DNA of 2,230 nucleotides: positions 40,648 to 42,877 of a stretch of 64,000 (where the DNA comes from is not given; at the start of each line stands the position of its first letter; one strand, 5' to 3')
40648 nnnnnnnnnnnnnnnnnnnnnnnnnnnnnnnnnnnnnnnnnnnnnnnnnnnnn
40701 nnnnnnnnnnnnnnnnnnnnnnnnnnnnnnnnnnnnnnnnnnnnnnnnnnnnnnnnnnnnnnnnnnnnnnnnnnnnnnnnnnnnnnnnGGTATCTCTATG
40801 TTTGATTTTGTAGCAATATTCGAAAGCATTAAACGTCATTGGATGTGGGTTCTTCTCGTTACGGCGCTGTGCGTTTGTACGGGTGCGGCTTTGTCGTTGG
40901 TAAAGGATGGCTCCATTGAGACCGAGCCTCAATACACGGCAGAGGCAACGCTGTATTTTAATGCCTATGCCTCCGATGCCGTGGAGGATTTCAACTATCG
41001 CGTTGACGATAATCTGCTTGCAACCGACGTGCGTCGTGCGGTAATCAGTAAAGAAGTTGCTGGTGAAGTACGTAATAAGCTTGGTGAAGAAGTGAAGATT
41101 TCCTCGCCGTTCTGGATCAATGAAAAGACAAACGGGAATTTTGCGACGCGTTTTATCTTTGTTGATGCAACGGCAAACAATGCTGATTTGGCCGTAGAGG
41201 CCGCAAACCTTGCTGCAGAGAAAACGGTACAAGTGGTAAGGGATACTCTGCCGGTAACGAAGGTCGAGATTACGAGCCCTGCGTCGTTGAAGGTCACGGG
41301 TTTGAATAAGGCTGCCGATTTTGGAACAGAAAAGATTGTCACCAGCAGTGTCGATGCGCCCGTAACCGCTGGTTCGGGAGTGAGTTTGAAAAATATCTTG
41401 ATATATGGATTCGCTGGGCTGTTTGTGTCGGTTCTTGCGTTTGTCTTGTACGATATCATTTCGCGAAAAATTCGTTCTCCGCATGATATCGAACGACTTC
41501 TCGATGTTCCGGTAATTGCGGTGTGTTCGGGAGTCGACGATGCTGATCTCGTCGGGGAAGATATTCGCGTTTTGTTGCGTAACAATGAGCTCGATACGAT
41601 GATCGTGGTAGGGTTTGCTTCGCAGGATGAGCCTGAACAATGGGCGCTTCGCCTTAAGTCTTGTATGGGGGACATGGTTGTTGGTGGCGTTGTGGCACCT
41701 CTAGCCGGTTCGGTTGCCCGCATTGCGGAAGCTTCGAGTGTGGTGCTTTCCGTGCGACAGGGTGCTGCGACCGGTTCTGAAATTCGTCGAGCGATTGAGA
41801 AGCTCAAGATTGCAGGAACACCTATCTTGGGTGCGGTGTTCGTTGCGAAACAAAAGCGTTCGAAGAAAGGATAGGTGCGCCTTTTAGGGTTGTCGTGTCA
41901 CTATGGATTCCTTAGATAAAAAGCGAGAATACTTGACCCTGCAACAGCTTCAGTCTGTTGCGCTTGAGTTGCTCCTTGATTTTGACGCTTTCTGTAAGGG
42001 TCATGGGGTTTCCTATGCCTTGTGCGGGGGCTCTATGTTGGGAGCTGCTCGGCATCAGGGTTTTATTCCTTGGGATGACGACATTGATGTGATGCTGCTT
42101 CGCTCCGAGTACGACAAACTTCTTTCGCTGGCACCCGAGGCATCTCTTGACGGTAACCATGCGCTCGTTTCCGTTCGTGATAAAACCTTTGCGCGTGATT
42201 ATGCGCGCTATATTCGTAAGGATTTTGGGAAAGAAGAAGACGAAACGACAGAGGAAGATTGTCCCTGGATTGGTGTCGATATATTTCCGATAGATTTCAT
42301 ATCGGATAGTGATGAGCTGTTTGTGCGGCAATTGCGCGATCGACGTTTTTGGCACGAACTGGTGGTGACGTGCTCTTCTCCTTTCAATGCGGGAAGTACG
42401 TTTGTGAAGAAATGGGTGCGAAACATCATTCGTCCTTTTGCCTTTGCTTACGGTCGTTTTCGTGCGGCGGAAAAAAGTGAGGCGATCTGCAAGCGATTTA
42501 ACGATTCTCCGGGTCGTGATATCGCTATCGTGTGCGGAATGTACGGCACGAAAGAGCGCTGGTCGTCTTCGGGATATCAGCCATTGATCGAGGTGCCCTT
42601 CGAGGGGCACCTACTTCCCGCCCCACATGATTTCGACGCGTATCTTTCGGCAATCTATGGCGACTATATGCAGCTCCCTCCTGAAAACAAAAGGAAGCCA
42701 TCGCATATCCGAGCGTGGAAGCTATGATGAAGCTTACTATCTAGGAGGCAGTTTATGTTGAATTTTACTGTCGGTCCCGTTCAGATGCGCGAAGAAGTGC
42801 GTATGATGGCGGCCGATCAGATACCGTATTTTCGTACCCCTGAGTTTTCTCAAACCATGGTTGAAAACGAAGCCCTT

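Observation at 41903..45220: licD2, a class-V aminotransferase and a fused TagD-like cytidylyltransferase/oxidoreductase: cassette for a second, non-ribitol CDP-activated head group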

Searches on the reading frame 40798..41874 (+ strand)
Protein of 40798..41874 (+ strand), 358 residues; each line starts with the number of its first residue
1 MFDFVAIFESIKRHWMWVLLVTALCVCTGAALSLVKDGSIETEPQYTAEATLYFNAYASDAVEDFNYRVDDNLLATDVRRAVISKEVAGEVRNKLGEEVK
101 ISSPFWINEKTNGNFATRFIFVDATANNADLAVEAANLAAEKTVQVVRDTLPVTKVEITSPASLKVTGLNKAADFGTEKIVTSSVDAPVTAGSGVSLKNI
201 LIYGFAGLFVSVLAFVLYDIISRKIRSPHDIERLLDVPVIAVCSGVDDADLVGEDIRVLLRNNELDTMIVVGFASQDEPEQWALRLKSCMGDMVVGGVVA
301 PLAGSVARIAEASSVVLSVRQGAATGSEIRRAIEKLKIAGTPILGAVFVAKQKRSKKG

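Call 3: search_protein_families(library=pfam, proteins=[window:40798-41874:+], max_evalue=0.01)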
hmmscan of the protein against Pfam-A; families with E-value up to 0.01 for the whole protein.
window:40798-41874:+ (358 aa): 1 family
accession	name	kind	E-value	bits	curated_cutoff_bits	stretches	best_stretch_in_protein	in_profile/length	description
PF02706.20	Wzz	-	9.9e-07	29.4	25.5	1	2-94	3-90/91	Chain length determinant protein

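Call 4: search_protein_families(library=ncbifam, proteins=[window:40798-41874:+], max_evalue=0.01)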
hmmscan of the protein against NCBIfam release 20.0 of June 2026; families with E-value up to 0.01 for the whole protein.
window:40798-41874:+ (358 aa): 3 families
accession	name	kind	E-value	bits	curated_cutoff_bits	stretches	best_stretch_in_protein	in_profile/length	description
TIGR01006.1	polys_exp_MPA1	subfamily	8.2e-12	45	296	2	3-165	9-166/226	CspC family polysaccharide chain length determinant protein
TIGR03017.1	EpsF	equivalog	1.2e-05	24.3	422.75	1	185-243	385-443/444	chain length determinant protein EpsF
NF041864.1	EpsV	equivalog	0.004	15.8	800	0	200-241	437-479/484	PCP family exopolysaccharide biosynthesis protein EpsV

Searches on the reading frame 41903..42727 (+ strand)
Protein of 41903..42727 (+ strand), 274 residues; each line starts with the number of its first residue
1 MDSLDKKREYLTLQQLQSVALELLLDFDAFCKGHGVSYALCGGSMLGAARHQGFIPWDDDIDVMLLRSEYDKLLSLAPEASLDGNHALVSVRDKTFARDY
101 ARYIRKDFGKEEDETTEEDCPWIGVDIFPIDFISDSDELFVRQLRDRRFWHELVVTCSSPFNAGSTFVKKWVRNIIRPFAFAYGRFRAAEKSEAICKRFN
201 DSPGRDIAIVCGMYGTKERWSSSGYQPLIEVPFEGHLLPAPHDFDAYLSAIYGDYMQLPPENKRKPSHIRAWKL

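Call 3: search_protein_families(library=pfam, proteins=[window:41903-42727:+], max_evalue=0.01)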
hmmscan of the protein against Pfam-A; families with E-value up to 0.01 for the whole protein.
window:41903-42727:+ (274 aa): 1 family
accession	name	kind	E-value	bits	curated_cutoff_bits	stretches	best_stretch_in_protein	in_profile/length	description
PF04991.19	LicD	-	6.3e-37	128.3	22.6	1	31-253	1-227/227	LicD family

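Call 4: search_protein_families(library=ncbifam, proteins=[window:41903-42727:+], max_evalue=0.01)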
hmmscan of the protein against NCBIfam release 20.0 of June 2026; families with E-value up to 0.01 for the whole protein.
window:41903-42727:+ (274 aa): 1 family
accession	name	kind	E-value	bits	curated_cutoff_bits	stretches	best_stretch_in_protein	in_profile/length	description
NF045866.1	GGPL_Ptran_Mf1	equivalog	1.4e-19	71.2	225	1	18-263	3-229/240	diacylglycerol cholinephosphotransferase Mf1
